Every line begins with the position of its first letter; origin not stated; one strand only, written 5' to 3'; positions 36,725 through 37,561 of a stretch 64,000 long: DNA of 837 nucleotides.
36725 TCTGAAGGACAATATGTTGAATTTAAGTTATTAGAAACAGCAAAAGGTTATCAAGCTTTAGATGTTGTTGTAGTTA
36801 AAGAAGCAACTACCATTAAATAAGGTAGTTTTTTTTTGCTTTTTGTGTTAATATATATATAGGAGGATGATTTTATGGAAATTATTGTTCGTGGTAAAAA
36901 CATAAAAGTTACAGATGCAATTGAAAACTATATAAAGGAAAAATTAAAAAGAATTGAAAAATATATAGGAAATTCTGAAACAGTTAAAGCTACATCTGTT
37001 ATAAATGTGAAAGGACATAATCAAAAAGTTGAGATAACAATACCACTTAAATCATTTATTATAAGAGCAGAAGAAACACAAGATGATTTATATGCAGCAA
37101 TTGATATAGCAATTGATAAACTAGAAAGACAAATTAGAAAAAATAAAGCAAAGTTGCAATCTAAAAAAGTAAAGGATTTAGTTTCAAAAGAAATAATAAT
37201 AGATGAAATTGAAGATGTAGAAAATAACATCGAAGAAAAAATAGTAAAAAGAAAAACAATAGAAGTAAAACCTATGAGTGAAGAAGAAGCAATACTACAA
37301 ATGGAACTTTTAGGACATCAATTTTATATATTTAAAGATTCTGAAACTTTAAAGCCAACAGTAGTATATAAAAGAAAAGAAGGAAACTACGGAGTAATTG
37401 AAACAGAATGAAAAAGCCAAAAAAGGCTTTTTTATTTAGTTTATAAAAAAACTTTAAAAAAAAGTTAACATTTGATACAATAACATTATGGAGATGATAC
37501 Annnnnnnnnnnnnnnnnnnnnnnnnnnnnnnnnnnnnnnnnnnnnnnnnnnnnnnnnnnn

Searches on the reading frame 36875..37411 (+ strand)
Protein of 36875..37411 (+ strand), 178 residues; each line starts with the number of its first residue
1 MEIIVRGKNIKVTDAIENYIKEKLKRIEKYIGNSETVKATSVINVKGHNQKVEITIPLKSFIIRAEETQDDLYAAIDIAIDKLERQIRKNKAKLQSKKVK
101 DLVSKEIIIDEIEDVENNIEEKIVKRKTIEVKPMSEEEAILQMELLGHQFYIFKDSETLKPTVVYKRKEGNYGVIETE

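Call 37: search_protein_families(library=pfam, proteins=[window:36875-37411:+])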
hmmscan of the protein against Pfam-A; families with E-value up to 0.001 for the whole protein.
window:36875-37411:+ (178 aa): 2 families
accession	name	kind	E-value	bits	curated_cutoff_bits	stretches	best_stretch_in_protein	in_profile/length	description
PF16321.10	Ribosom_S30AE_C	-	3.2e-26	91.2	25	1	120-174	3-57/57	Sigma 54 modulation/S30EA ribosomal protein C terminus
PF02482.25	Ribosomal_S30AE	-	1.4e-25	90.3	23.7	1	3-95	1-88/88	Sigma 54 modulation protein / S30EA ribosomal protein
